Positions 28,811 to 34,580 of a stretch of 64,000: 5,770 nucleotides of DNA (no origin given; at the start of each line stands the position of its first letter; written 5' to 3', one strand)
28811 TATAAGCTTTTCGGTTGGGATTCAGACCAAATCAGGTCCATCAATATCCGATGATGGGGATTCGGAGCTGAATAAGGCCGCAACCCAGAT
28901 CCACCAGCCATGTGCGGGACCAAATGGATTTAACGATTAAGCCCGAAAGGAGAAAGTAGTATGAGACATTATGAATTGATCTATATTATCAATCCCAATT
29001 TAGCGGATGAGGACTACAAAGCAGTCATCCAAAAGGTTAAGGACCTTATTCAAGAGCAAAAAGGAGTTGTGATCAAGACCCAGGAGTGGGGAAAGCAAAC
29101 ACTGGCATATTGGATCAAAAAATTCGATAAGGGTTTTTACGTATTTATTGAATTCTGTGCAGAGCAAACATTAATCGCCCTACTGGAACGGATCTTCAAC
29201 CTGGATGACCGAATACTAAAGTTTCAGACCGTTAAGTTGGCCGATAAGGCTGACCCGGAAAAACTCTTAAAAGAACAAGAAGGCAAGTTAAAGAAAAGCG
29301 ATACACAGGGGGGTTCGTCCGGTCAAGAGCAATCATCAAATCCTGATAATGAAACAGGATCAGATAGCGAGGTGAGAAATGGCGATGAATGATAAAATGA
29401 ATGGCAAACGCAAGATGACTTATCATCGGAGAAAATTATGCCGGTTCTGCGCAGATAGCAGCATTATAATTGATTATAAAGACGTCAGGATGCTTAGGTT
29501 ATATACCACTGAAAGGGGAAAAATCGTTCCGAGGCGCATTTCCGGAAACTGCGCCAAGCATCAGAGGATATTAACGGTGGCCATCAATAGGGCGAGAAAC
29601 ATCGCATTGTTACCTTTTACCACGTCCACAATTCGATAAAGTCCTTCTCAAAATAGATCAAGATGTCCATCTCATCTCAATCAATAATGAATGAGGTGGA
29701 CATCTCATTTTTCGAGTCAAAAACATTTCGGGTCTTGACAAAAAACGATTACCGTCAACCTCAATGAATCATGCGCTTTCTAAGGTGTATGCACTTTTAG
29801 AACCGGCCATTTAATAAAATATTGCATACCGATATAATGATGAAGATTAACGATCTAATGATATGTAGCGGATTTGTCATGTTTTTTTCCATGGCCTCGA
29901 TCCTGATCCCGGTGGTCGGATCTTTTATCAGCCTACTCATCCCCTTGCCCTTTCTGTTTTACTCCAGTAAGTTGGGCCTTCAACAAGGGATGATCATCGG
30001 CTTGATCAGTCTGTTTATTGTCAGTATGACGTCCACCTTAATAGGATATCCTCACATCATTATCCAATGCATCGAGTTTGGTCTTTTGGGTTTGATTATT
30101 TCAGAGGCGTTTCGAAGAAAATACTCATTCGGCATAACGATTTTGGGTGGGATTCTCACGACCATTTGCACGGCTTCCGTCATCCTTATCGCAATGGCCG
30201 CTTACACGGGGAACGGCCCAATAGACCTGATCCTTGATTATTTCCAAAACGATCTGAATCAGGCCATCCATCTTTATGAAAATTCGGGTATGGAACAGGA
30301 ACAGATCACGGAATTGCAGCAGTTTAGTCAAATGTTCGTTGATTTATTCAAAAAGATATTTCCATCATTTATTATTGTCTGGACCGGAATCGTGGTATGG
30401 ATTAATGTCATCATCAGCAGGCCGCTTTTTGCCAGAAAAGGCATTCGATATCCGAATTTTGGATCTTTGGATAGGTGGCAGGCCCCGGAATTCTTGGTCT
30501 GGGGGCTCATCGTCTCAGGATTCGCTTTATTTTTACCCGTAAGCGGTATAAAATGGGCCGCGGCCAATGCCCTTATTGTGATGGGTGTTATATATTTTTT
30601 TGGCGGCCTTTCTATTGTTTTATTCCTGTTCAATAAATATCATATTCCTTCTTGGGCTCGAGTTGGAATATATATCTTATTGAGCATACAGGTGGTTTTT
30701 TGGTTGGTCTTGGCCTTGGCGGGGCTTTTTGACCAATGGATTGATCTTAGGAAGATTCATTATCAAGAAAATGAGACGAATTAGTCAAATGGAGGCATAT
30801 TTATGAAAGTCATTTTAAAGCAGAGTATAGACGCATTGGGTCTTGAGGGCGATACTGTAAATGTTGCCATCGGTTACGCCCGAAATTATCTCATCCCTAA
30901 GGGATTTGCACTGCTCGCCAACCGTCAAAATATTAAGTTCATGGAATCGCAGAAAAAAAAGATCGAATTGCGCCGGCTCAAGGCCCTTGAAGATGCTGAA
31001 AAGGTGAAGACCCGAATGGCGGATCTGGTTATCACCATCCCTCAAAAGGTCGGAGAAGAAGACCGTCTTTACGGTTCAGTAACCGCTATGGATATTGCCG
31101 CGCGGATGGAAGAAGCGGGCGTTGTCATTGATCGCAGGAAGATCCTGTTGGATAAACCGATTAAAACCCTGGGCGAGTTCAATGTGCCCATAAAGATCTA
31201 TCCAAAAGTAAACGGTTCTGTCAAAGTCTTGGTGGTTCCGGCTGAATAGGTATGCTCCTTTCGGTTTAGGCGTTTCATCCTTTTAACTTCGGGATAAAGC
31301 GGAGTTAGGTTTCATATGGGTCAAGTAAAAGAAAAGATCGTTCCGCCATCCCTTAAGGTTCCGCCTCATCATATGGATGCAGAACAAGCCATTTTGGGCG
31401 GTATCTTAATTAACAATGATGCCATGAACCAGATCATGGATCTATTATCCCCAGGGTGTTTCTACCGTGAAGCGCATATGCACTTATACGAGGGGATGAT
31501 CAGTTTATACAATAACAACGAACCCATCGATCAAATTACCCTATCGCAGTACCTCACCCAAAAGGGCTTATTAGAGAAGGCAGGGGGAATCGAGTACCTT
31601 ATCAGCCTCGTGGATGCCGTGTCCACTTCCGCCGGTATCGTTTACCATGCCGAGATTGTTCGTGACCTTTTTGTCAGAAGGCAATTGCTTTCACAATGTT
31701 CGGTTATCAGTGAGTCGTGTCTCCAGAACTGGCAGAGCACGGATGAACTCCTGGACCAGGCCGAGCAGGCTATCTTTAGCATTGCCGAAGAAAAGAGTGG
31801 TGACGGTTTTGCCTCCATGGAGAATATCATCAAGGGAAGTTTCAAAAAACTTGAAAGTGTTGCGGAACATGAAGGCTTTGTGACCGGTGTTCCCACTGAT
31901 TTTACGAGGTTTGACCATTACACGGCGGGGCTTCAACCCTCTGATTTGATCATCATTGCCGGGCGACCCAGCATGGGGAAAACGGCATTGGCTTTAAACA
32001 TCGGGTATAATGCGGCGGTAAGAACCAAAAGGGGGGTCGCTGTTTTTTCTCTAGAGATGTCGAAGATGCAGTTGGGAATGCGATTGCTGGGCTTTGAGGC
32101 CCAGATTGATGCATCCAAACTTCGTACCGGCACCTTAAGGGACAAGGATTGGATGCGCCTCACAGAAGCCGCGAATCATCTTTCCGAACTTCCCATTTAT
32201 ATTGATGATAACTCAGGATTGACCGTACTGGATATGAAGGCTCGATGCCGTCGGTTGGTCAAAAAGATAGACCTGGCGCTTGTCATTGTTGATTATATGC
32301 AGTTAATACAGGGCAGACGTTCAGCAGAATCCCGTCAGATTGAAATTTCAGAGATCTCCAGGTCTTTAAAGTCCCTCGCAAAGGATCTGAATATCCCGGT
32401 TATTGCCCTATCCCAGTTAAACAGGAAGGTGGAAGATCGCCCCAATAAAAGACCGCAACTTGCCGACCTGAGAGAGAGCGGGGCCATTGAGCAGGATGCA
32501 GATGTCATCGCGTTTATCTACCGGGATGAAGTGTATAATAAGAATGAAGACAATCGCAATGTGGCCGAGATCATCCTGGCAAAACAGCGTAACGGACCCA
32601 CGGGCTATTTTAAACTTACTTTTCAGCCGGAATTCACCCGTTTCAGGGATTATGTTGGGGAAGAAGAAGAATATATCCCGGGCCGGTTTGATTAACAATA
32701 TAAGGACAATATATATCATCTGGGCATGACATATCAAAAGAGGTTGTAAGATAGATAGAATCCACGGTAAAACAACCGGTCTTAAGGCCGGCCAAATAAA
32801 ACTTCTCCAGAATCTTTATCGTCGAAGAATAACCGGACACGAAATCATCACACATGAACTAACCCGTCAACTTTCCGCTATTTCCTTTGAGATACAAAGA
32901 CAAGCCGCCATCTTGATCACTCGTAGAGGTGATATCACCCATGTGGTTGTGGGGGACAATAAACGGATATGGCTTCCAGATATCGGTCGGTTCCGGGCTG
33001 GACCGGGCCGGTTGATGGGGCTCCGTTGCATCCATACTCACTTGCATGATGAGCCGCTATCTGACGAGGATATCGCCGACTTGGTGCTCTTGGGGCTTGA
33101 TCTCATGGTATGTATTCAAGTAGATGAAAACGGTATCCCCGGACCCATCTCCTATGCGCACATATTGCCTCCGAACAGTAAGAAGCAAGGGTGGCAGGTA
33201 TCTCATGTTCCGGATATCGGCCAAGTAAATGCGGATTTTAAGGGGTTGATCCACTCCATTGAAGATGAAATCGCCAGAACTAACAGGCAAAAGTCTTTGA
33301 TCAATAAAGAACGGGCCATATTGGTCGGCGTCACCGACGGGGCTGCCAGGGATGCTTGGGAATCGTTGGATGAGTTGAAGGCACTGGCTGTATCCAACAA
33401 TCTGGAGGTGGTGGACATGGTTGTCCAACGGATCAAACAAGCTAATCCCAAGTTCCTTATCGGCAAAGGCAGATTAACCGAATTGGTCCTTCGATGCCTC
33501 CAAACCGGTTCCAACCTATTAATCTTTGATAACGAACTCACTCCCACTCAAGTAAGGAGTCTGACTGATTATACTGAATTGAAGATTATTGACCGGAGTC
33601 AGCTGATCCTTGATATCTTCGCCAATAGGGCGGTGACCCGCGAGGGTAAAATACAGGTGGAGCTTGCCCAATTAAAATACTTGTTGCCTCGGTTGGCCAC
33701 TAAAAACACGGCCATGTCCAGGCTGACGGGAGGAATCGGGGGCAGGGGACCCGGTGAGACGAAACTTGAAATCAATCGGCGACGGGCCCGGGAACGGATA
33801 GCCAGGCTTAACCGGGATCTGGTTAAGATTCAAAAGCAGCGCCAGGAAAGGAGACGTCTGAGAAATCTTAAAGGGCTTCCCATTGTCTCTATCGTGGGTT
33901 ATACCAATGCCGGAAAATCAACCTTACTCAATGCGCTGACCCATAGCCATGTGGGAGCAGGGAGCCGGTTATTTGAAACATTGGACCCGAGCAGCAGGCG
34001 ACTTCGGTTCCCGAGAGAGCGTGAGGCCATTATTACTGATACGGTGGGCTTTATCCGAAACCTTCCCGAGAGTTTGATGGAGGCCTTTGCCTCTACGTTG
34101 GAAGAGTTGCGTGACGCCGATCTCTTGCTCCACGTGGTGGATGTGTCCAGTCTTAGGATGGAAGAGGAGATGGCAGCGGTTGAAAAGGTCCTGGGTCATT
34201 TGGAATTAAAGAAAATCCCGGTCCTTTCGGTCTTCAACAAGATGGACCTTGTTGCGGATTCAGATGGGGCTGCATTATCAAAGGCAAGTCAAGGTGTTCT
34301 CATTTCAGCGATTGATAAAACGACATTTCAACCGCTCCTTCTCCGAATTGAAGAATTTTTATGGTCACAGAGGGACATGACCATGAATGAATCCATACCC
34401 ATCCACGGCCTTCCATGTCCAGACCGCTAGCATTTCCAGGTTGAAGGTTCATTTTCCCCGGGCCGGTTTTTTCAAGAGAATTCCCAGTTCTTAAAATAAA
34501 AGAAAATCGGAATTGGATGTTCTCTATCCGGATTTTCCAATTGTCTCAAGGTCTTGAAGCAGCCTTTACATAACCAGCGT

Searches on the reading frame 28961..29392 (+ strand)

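Call 28: search_protein_families(library=pfam, proteins=[window:28961-29392:+], max_evalue=0.001)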
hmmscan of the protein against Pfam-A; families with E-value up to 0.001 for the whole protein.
window:28961-29392:+ (143 aa): 1 family
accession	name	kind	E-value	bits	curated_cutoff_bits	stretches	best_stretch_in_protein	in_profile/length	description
PF01250.22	Ribosomal_S6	-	8.2e-30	103.3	27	1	3-92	1-90/90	Ribosomal protein S6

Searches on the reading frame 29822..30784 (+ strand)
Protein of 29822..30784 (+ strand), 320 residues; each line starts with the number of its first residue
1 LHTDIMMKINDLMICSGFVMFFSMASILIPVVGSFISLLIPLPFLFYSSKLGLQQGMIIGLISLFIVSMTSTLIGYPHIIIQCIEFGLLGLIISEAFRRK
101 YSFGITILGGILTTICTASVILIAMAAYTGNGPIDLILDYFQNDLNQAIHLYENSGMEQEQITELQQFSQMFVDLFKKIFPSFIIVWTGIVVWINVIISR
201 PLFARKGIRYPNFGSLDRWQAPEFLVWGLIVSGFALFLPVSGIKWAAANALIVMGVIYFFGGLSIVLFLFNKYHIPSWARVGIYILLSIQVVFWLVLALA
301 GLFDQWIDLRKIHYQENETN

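Call 28: search_protein_families(library=pfam, proteins=[window:29822-30784:+], max_evalue=0.001)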
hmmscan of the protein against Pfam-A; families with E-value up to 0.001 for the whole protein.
window:29822-30784:+ (320 aa): 1 family
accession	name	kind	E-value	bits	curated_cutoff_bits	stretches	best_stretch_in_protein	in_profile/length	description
PF09991.14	DUF2232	-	8.9e-55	186.3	27.8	1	20-304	4-289/290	Predicted membrane protein (DUF2232)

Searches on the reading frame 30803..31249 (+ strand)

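Call 28: search_protein_families(library=pfam, proteins=[window:30803-31249:+], max_evalue=0.001)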
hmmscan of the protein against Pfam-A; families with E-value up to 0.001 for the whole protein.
window:30803-31249:+ (148 aa): 2 families
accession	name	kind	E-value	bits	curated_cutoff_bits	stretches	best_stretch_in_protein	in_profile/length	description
PF03948.19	Ribosomal_L9_C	-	8.3e-26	90.7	23.2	1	63-145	1-85/86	Ribosomal protein L9, C-terminal domain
PF01281.25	Ribosomal_L9_N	-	1.2e-19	70.1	20.7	1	1-45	1-45/47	Ribosomal protein L9, N-terminal domain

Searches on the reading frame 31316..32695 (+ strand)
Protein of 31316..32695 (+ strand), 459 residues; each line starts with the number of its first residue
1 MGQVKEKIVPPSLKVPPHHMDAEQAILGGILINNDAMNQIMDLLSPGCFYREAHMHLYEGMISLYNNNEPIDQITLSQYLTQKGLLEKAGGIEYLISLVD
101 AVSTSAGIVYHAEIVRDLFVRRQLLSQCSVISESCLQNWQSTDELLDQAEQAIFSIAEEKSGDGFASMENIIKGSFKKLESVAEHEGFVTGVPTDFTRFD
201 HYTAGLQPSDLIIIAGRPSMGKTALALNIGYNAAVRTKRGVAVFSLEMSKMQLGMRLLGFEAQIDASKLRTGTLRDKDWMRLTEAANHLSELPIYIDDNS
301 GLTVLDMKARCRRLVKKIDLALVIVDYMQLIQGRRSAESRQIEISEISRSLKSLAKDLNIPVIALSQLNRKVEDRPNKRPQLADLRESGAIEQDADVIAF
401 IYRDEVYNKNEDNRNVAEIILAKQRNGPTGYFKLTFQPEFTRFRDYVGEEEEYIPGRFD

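Call 6: search_protein_families(library=pfam, proteins=[window:31316-32695:+], max_evalue=0.001)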
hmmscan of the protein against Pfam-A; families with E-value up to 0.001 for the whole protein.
window:31316-32695:+ (459 aa): 4 families
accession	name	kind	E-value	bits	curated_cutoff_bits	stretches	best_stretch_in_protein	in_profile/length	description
PF03796.21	DnaB_C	-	9.8e-110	366.3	27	1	191-445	1-255/255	DnaB-like helicase C terminal domain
PF00772.26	DnaB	-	4.6e-33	113.8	23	1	16-117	2-103/103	DnaB-like helicase N terminal domain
PF13481.12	AAA_25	-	2e-09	37.8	27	1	200-368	23-190/195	AAA domain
PF06745.19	ATPase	-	1.8e-05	24.6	26.6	1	193-384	2-178/231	KaiC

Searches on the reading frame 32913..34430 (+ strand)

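Call 6: search_protein_families(library=pfam, proteins=[window:32913-34430:+], max_evalue=0.001)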
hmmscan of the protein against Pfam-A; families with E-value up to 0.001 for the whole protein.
window:32913-34430:+ (505 aa): 9 families
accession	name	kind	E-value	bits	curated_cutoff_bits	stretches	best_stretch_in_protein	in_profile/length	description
PF16360.10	GTP-bdg_M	-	6e-29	100.9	29.5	1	239-317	1-79/79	GTP-binding GTPase Middle Region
PF13167.11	GTP-bdg_N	-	2.6e-27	95.6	25.4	1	150-237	2-89/89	GTP-binding GTPase N-terminal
PF01926.29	MMR_HSR1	-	1.3e-21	77.3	21.9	1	325-443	2-113/113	50S ribosome-binding GTPase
PF03193.22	RsgA_GTPase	-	1.2e-07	32.2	30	0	291-346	74-130/174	RsgA GTPase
PF00009.33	GTP_EFTU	-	4.6e-07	30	26.5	0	397-463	88-150/188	Elongation factor Tu GTP binding domain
PF02421.24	FeoB_N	-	8e-07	29.1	27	1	325-449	3-120/156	Ferrous iron transport protein B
PF00025.27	Arf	-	1e-05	25.6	22.3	0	401-457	81-138/174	ADP-ribosylation factor family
PF00005.33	ABC_tran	-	0.00035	21.6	25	0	324-415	13-80/137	ABC transporter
PF00350.29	Dynamin_N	-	0.00053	20.5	27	0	325-347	1-23/168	Dynamin family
